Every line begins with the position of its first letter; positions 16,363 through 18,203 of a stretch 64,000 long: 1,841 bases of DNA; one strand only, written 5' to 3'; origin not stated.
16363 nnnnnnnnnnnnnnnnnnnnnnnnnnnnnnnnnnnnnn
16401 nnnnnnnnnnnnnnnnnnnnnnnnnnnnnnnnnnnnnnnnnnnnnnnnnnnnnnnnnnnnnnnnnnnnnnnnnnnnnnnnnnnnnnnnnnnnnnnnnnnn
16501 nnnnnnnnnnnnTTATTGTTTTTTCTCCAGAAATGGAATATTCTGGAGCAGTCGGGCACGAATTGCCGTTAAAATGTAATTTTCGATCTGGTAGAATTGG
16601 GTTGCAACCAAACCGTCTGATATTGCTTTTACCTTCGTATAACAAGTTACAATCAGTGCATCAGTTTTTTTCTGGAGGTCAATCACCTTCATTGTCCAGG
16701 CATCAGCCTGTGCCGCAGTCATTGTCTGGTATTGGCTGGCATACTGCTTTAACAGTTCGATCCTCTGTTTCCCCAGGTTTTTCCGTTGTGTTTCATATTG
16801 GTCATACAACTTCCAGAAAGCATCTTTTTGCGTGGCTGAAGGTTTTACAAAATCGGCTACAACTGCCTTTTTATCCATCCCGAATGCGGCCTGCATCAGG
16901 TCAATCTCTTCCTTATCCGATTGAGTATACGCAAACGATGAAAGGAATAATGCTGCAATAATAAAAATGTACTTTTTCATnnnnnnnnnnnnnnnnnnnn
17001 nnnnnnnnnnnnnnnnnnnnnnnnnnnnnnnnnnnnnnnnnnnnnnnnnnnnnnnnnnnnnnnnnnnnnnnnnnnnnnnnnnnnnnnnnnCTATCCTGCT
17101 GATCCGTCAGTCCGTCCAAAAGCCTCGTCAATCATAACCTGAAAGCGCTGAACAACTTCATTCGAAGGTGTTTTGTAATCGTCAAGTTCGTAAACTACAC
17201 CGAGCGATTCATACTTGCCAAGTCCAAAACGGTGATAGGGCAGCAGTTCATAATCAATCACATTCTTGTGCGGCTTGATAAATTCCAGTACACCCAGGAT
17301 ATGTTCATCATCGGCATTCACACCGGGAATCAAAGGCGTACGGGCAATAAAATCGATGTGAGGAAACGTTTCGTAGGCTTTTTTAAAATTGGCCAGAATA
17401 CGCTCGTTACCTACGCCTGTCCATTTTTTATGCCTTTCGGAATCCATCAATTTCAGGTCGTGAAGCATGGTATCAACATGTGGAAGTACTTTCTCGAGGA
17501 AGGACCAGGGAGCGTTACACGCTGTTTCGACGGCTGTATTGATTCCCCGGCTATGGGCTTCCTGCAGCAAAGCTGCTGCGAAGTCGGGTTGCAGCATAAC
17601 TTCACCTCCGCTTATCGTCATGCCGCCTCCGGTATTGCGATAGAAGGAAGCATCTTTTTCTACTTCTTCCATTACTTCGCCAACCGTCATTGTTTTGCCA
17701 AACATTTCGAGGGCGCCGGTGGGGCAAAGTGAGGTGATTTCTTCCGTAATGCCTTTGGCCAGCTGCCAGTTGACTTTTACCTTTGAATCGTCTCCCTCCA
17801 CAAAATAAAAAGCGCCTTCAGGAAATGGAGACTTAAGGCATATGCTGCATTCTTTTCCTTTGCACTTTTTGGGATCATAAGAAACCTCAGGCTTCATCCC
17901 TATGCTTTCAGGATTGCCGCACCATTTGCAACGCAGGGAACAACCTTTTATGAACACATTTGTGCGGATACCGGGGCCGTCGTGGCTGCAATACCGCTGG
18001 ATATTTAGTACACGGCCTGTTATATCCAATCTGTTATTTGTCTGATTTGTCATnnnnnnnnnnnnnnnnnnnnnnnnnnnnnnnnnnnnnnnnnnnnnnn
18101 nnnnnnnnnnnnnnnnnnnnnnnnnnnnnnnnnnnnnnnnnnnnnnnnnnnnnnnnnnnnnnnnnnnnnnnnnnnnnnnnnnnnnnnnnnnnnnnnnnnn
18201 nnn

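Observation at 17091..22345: Glycyl-radical-enzyme operon with a Glu-less, non-PFL, non-XSS Cys loop and unusual partner genes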

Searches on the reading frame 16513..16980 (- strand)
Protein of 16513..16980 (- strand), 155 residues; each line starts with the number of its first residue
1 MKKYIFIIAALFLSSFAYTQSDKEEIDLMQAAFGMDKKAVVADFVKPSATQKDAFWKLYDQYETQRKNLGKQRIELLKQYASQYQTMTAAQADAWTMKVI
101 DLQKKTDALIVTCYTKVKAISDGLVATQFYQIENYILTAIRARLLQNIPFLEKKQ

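Call 10: search_protein_families(library=pfam, proteins=[window:16513-16980:-], max_evalue=0.001)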
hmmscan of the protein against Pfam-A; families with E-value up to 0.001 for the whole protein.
window:16513-16980:- (155 aa): 0 families

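Call 35: search_protein_families(library=pfam, proteins=[window:16513-16980:-], max_evalue=1)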
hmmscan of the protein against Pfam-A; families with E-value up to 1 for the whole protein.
window:16513-16980:- (155 aa): 3 families
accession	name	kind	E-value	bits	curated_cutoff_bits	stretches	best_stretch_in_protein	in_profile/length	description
PF07813.17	LTXXQ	-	0.019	16.1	24.3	1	39-104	7-71/100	LTXXQ motif family protein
PF21780.2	DUF6875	-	0.048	14.2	24.5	1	39-131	23-118/178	Domain of unknown function (DUF6875)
PF06810.17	Phage_scaffold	-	0.13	12.7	35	1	22-106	12-97/170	Phage capsid assembly scaffolding protein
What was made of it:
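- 16513..16980 (-): 155-aa secreted protein, last gene of the transcription unit; not conserved. Only a weak LTXXQ match (call 35).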

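Call 36: search_protein_families(library=ncbifam, proteins=[window:16513-16980:-], max_evalue=0.01)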
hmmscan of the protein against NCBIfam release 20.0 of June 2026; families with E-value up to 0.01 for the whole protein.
window:16513-16980:- (155 aa): 0 families

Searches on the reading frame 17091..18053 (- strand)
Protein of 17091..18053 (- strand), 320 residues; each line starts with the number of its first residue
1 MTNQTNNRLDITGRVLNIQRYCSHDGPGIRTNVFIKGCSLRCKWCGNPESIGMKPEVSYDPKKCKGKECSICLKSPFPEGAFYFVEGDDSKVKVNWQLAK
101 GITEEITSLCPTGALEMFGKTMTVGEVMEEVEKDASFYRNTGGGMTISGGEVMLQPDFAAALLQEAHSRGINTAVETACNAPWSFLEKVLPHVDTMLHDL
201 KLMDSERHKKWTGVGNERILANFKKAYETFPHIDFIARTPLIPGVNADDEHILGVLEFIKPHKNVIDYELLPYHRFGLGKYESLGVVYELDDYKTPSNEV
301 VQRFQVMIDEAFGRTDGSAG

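Call 7: search_protein_families(library=pfam, proteins=[window:17091-18053:-], max_evalue=0.01)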
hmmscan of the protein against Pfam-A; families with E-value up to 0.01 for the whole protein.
window:17091-18053:- (320 aa): 2 families
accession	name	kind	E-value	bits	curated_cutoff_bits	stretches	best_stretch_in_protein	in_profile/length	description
PF04055.27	Radical_SAM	-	2.2e-15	57.7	29.5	1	115-253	21-163/166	Radical SAM superfamily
PF13353.11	Fer4_12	-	6.6e-09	36.6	22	1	25-176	2-87/137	4Fe-4S single cluster domain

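Call 8: search_protein_families(library=ncbifam, proteins=[window:17091-18053:-], max_evalue=0.01)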
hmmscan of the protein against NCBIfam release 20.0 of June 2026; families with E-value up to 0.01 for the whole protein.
window:17091-18053:- (320 aa): 19 families
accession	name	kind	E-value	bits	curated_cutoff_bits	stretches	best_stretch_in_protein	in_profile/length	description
NF048010.1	SfplDhtActHpsHDes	equivalog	7.6e-103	343.4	430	1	11-305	4-295/298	(2S)-3-sulfopropanediol dehydratase activating enzyme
TIGR02494.1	PFLE_PFLC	subfamily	1e-94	317.1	174.35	1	15-309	1-290/293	glycyl-radical enzyme activating protein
NF043069.1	T4HPD_activ_SAM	equivalog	1.1e-83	281.1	425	1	14-309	3-289/299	trans-4-hydroxy-L-proline dehydratase activase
TIGR04395.1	cutC_activ_rSAM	equivalog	3.8e-77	259.6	360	1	12-309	4-298/309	choline TMA-lyase-activating enzyme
NF033719.1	ind_deCO2_activ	equivalog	4.7e-76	256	425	1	14-310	2-295/302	indoleacetate decarboxylase activase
NF048008.1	SfplDhtActHpfHKleb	equivalog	9e-76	255.1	500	1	15-304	2-289/308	(2S)-3-sulfopropanediol dehydratase activating enzyme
NF033717.2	HPDL_rSAM_activ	equivalog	3.3e-69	233.5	420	1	12-307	3-295/311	4-hydroxyphenylacetate decarboxylase activase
NF007483.0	PRK10076.1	equivalog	1.3e-66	224.7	326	2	109-311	85-284/292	[formate-C-acetyltransferase]-activating enzyme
TIGR04003.1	rSAM_BssD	equivalog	1.3e-54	185.5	496.45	1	15-289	3-275/314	[benzylsuccinate synthase]-activating enzyme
TIGR02493.1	PFLA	equivalog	3.9e-51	173.7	231.75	2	119-309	43-233/235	pyruvate formate-lyase-activating protein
NF008356.0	PRK11145.1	equivalog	9.3e-44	149.5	375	2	119-310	48-239/246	pyruvate formate lyase 1-activating protein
TIGR04041.1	activase_YjjW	hypoth_equivalog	1.8e-35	122.7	250.2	1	15-281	4-246/276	YjjW family glycine radical enzyme activase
TIGR02495.1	NrdG2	equivalog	5.6e-11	42.1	131.15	2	125-264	50-185/193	anaerobic ribonucleoside-triphosphate reductase activating protein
TIGR02491.1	NrdG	equivalog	5e-06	26.5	126.1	1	17-60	4-47/154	anaerobic ribonucleoside-triphosphate reductase activating protein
TIGR03365.1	Bsubt_queE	equivalog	7.6e-05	22.3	206.1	1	120-187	54-117/238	7-carboxy-7-deazaguanine synthase QueE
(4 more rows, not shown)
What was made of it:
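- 17091..18053 (-): Radical-SAM GRE-activating enzyme, 320 aa. Nearest equivalog model is HpsH, 343 bits against a 430-bit cut-off (call 8).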
